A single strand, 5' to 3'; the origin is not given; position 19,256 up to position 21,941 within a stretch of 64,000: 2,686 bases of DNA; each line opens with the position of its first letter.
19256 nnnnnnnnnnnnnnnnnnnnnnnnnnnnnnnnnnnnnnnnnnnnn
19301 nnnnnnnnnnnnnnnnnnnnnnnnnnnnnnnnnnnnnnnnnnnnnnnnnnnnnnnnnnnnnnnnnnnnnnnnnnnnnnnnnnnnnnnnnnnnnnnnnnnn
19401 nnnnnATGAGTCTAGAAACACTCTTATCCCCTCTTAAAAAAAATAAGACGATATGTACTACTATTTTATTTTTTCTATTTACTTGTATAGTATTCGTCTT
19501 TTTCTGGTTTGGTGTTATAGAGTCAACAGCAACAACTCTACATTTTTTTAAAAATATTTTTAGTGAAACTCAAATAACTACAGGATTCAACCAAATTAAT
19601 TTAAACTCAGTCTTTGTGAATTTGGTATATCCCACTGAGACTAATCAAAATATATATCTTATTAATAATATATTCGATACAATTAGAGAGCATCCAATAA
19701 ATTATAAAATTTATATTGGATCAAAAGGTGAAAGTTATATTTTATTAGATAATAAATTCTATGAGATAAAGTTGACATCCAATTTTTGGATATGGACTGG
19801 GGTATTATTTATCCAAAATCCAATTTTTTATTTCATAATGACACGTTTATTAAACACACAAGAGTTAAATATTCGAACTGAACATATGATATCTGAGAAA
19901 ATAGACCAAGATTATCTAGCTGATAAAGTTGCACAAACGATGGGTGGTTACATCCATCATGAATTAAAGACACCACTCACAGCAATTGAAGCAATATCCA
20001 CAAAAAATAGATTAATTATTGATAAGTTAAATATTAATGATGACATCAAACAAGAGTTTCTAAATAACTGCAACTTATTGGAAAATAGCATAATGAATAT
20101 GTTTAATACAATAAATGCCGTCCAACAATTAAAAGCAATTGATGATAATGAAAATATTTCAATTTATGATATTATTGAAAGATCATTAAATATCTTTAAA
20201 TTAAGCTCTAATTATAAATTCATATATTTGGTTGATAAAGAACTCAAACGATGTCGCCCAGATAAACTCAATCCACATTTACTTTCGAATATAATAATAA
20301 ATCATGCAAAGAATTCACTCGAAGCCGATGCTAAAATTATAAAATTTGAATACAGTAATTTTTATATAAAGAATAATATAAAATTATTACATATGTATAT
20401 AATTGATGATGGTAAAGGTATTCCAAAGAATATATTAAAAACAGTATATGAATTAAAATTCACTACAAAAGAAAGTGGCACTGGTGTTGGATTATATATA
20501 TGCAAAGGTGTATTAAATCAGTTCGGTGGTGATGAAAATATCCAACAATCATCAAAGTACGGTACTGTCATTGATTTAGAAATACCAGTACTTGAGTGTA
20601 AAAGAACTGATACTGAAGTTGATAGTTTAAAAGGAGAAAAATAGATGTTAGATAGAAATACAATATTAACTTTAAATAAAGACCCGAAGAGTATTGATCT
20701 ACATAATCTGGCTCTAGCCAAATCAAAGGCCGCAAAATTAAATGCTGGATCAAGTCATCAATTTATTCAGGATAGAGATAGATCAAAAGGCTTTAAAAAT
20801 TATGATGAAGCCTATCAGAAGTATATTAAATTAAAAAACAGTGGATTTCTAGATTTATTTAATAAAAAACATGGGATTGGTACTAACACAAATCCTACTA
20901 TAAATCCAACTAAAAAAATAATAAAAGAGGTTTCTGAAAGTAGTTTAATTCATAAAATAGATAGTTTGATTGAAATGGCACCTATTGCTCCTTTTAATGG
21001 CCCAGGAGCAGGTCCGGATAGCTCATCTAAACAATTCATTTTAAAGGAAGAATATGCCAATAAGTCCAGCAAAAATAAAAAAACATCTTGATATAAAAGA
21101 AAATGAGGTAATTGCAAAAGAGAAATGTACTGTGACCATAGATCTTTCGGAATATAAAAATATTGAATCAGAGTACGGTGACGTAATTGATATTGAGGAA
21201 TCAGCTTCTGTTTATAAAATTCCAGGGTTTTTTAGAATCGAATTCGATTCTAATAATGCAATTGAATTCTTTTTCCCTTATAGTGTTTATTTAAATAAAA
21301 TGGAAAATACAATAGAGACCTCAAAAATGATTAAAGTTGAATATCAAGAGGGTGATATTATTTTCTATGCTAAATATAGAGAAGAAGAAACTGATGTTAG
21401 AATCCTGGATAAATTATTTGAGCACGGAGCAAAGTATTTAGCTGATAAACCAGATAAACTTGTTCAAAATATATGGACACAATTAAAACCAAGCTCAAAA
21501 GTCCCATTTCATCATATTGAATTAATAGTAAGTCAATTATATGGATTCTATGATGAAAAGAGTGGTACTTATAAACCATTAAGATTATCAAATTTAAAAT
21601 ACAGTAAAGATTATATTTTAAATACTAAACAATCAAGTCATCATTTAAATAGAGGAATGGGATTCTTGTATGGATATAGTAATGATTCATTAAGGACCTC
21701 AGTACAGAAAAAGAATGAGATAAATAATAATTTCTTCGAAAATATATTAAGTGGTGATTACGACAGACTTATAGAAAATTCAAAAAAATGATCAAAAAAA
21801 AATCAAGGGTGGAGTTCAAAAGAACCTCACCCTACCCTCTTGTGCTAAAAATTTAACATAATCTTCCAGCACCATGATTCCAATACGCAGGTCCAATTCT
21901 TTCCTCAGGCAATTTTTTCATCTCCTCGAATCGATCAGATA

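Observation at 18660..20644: Phage-encoded membrane sensor histidine kinase with a translationally coupled receiver-like gene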

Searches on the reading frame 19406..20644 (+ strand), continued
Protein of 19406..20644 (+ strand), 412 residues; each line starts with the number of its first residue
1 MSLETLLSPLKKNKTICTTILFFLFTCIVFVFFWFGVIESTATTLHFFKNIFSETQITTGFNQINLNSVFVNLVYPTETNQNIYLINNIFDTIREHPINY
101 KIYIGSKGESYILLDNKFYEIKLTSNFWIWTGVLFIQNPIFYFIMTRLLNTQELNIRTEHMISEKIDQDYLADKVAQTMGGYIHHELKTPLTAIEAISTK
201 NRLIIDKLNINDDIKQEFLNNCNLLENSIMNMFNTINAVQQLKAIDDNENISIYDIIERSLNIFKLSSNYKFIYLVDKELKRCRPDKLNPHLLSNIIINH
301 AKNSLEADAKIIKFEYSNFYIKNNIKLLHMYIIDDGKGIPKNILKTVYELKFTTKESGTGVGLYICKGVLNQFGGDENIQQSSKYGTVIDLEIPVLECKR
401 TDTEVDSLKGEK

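Call 53: find_related_loci(query=A4, collection=genome_contigs, flank=8000)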
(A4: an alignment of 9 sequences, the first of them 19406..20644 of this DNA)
Query A4 (412 aa) in genome_contigs; peptide patterns used: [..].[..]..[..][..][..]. (x = any residue, [..] = any of these).
600 stretches matched a pattern (row limit reached: there are more); 286 encode a relative of the query (tblastn E <= 1e-3); the best 80 are kept; 80 distinct loci.
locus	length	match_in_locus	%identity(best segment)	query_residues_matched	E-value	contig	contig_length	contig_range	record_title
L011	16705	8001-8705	24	150-386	8e-11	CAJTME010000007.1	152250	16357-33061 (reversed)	MAG TPA_asm: uncultured Muribaculaceae bacterium isolate MGBC104416 genome assembly, contig: MGBC104416.7, whole genome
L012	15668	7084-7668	25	183-375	9e-11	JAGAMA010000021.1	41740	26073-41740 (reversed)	MAG: Alistipes sp. isolate RGIG8565 Water_deer_Cecum-3__c233058, whole genome shotgun sequence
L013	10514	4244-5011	21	129-390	1e-10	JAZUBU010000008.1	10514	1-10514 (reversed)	MAG: Bacteroidales bacterium isolate T1900045316_YK20190005.MAGScoT_cleanbin_000004 SGB_6287_k141_2375839, whole genome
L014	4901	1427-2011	25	183-375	2e-10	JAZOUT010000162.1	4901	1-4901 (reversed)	MAG: Candidatus Aphodosoma sp. isolate T1900045531_YK20190225.MAGScoT_cleanbin_000019 SGB_7726_k141_2206277, whole genom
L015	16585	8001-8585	27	183-375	2e-10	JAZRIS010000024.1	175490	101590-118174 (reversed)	MAG: Barnesiella sp. isolate T1900045471_YK20190162.MAGScoT_cleanbin_000001 SGB_7242_k141_2221072, whole genome shotgun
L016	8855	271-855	26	183-375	2e-10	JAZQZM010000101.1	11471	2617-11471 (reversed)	MAG: Bacteroidaceae bacterium isolate T1900045154_TC20190148.MAGScoT_cleanbin_000017 SGB_4968_k141_1423011, whole genome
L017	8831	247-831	27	183-375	4e-10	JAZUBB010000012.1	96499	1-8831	MAG: Alistipes sp. isolate T1900045318_YK20190007.MAGScoT_cleanbin_000002 SGB_6326_k141_1982775, whole genome shotgun se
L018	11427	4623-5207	26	183-375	4e-10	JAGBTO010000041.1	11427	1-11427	MAG: Alistipes sp. isolate RGIG9434 Yak_Cecum-2__c447755, whole genome shotgun sequence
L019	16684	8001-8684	24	173-402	5e-10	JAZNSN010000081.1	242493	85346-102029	MAG: Bacteroidaceae bacterium isolate T1900044809_TS20190275.MAGScoT_cleanbin_000014 SGB_2771_k141_1710346, whole genome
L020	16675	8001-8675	23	151-375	6e-10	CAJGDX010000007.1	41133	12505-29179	MAG: uncultured Bacteroidaceae bacterium isolate MAG49 genome assembly, contig: k141_8136773_length_41133_cov_10.5305, w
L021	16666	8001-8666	24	160-386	7e-10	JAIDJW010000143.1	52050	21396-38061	MAG: Paramuribaculum sp. isolate SC0335_comb_16 SC0335_comb_16_contig_143, whole genome shotgun sequence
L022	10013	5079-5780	24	160-397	9e-10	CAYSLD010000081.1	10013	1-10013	MAG TPA_asm: uncultured Bacteroides sp. isolate SRP222552_co1_83 genome assembly, contig: NODE_6422_length_10013_cov_25.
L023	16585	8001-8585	24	183-375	1e-9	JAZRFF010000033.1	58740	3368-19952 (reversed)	MAG: Bacteroidaceae bacterium isolate T1900045495_YK20190189.MAGScoT_cleanbin_000023 SGB_7433_k141_181753, whole genome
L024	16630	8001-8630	24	183-390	1e-9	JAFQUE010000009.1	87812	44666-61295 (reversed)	MAG: Bacteroidaceae bacterium isolate RGIG2154 Goat_Colon.Co__c360570, whole genome shotgun sequence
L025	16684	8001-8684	23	173-402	2e-9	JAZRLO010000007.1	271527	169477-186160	MAG: Bacteroidaceae bacterium isolate T1900045432_YK20190123.MAGScoT_cleanbin_000006 SGB_7102_k141_1155425, whole genome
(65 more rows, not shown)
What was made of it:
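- Tried and rejected: The second was saturated by generic, mostly Bacteroidales kinases at 18-28% identity (call 53).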

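Call 58: predict_structure(alignment_id=A2)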
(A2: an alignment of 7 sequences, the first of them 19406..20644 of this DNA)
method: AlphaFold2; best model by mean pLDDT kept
length: 412 residues; sequences in the alignment: 7
mean_pLDDT: 71.6   pTM: 0.42
mean pLDDT of the five models: 71.6, 70.3, 69.5, 69.2, 67.8
residues with pLDDT >= 90: 21; 70-90: 231; 50-70: 114; < 50: 46
segments of 3 or more residues with pLDDT < 50: 1-7, 55-59, 170-175, 350-362, 401-412
pLDDT, mean of each block of 10 residues (from residue 1): 42 74 89 86 78 53 69 69 75 69 81 79 86 87 81 68 52 48 59 72 77 79 69 60 58 87 73 88 83 80 79 90 87 78 62 36 63 80 69 83 42 34
secondary structure, 60 per line:
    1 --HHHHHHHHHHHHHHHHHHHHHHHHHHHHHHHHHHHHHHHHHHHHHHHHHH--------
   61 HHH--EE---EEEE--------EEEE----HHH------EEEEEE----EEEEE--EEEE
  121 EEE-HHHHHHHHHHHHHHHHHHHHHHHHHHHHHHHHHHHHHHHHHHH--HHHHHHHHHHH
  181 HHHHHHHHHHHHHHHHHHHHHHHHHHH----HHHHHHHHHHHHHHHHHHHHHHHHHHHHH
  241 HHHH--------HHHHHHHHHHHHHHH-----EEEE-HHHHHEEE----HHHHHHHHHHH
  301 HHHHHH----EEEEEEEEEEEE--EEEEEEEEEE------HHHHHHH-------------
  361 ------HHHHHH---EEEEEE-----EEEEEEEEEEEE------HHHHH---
elements in order: H3-52 E71-74 E83-86 E100-105 E110-114 E117-123 H125-167 H170-207 H212-244 H253-267 E273-276 H278-282 E283-285 H290-306 E311-322 E325-334 H341-347 H367-372 E376-381 E387-398 H405-409
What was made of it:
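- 19406..20644 (+): Transmembrane sensor histidine kinase, 412 aa: TM1, a beta-rich external loop, TM2 running into a signalling helix, a DHp helical hairpin (aa 170-244) and an ATP-binding domain (aa 253-398). AlphaFold pLDDT 71.6 (call 58).
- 19520..19783 (+): Extracytoplasmic loop (aa 39-126): a small beta-rich putative sensor domain. Strands at 71-74, 83-86, 100-105, 110-114 and 117-123, with block-mean pLDDT about 53-86 (mostly 69-81) (call 58).
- On Histidine kinase (HisKA + HATPase_c): Helices 170-207 and 212-244, then an alpha/beta domain at 253-398 (call 58).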

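Call 67: fold_search(model_id=the predicted structure, library=pdb)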
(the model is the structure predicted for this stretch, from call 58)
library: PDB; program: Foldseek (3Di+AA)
matches with E <= 10: 605; with E <= 0.001: 204
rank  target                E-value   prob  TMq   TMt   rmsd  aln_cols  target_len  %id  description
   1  4gcz_A                1.5e-11  1.00  0.34  0.37  15.9       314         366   16  Structure of a blue-light photoreceptor (released 2013-06-19)
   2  4gcz_B                7.7e-11  1.00  0.36  0.39  12.2       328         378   16  Structure of a blue-light photoreceptor (released 2013-06-19)
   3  8a7h_A                1.7e-10  1.00  0.29  0.32  24.1       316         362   15  Crystal structure of a chimeric LOV-Histidine kinase SB2F1-I66R mutant (light state; asymmetrical variant, trigonal fo (released 2024-01-10)
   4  8a7f_A                7.4e-10  1.00  0.29  0.32  24.5       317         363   15  Crystal structure of a chimeric LOV-Histidine kinase SB2F1-I66R mutant (asymmetrical variant, trigonal form with long  (released 2024-01-10)
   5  8a7f_B                7.8e-10  1.00  0.28  0.31  24.5       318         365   15  Crystal structure of a chimeric LOV-Histidine kinase SB2F1-I66R mutant (asymmetrical variant, trigonal form with long  (released 2024-01-10)
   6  8a6x_B                1.5e-09  1.00  0.28  0.31  25.1       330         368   17  Crystal structure of a chimeric LOV-Histidine kinase SB2F1 (asymmetrical variant, trigonal form with long c axis) (released 2024-01-10)
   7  8a52_A                1.9e-09  1.00  0.27  0.31  23.9       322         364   15  Crystal structure of a chimeric LOV-Histidine kinase SB2F1 (asymmetrical variant, trigonal form with long c-axis) (released 2023-12-27)
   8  8vc9_F                2.9e-09  1.00  0.28  0.30  22.1       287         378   20  Hybrid response regulator LvrB from Leptospira / phosphorylated REC form (released 2024-12-18)
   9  8vc9_C                3.6e-09  1.00  0.29  0.31  21.7       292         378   20  Hybrid response regulator LvrB from Leptospira / phosphorylated REC form (released 2024-12-18)
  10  8a3u                  3.6e-09  1.00  0.29  0.32  24.2       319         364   14  Crystal structure of a chimeric LOV-Histidine kinase SB2F1 (symmetrical variant, trigonal form with short c-axis) (released 2023-12-20)
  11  9a5d_A                5.4e-09  1.00  0.29  0.21  19.2       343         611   16  Integrative model of WALK-YYCH by crosslinking MS and deep learning (released 2024-09-18)
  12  8vc9_A                7.4e-09  1.00  0.29  0.31  21.9       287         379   20  Hybrid response regulator LvrB from Leptospira / phosphorylated REC form (released 2024-12-18)
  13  8vc9_E                9.7e-09  1.00  0.29  0.32  22.2       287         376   20  Hybrid response regulator LvrB from Leptospira / phosphorylated REC form (released 2024-12-18)
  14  8vc9_D                1.4e-08  1.00  0.28  0.30  22.0       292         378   20  Hybrid response regulator LvrB from Leptospira / phosphorylated REC form (released 2024-12-18)
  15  8vc9_B                1.5e-08  1.00  0.29  0.31  22.0       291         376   19  Hybrid response regulator LvrB from Leptospira / phosphorylated REC form (released 2024-12-18)
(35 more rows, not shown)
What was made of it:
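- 19406..20644 (+): Foldseek top 50 are all histidine kinases (call 67).
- On Histidine kinase (HisKA + HATPase_c): Foldseek top 50 are all DHp-CA kinases (call 67).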

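Call 72: search_protein_families(library=pfam, proteins=[L008:9099-9824:+], max_evalue=0.01)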
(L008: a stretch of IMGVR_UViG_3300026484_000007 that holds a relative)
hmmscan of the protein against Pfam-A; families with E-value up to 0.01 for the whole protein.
L008:9099-9824:+ (241 aa): 0 families

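Call 74: search_protein_families(library=padloc, proteins=[window:19406-20644:+], max_evalue=0.01)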
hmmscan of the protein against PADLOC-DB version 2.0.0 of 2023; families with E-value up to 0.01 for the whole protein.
window:19406-20644:+ (412 aa): 0 families

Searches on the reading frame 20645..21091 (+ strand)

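Call 3: search_protein_families(library=pfam, proteins=[window:20645-21091:+], max_evalue=1)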
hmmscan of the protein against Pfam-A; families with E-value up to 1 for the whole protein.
window:20645-21091:+ (148 aa): 1 family
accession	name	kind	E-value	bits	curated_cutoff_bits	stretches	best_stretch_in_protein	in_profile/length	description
PF14616.11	Rua1_C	-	0.0069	17.1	27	1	55-94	34-73/122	Transcription regulator Rua1, C-terminal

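Call 4: search_protein_families(library=phrogs, proteins=[window:20645-21091:+], max_evalue=0.1)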
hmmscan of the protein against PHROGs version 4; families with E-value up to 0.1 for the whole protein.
window:20645-21091:+ (148 aa): 1 family
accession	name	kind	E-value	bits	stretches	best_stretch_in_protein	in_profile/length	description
phrog_28972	-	unknown function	0.0014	19.8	1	46-61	21-36/63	-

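Call 50: search_protein_families(library=ncbifam, proteins=[window:20645-21091:+], max_evalue=0.01)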
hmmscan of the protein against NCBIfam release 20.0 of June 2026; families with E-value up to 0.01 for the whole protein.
window:20645-21091:+ (148 aa): 0 families

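Call 74: search_protein_families(library=padloc, proteins=[window:20645-21091:+], max_evalue=0.01)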
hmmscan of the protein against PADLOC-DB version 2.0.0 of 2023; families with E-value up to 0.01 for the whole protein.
window:20645-21091:+ (148 aa): 0 families

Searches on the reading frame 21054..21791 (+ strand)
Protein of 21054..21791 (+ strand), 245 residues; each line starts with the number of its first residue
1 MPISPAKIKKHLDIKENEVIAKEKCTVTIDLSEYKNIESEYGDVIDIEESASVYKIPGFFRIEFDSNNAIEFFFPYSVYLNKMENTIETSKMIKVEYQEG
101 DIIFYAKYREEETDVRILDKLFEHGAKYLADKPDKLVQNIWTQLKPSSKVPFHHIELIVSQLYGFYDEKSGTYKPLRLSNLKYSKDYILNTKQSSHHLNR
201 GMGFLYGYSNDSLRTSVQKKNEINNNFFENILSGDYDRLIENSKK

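Call 3: search_protein_families(library=pfam, proteins=[window:21054-21791:+], max_evalue=1)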
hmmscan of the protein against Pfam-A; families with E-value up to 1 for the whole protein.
window:21054-21791:+ (245 aa): 2 families
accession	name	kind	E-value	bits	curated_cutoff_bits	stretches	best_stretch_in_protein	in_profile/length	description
PF06053.17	DUF929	-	0.0014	18.8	24.6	1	29-93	38-97/205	Domain of unknown function (DUF929)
PF17952.6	Cas6_N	-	0.021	15.6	27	1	147-202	19-73/115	Cas6 N-terminal domain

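Call 4: search_protein_families(library=phrogs, proteins=[window:21054-21791:+], max_evalue=0.1)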
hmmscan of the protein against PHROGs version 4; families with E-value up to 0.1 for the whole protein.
window:21054-21791:+ (245 aa): 1 family
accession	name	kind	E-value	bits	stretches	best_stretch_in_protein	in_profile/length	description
phrog_20508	-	unknown function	0.054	14.7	0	216-244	19-46/56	-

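Call 50: search_protein_families(library=ncbifam, proteins=[window:21054-21791:+], max_evalue=0.01)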
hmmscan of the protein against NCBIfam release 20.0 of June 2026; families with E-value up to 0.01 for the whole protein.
window:21054-21791:+ (245 aa): 0 families

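Call 74: search_protein_families(library=padloc, proteins=[window:21054-21791:+], max_evalue=0.01)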
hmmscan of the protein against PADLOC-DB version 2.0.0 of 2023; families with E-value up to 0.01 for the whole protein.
window:21054-21791:+ (245 aa): 0 families
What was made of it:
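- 20645..21791 (+): Two co-oriented downstream genes (148 aa and 245 aa). They are conserved only in the close lineage and are probably not part of the module. No family match (calls 3, 4, 50, 74).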
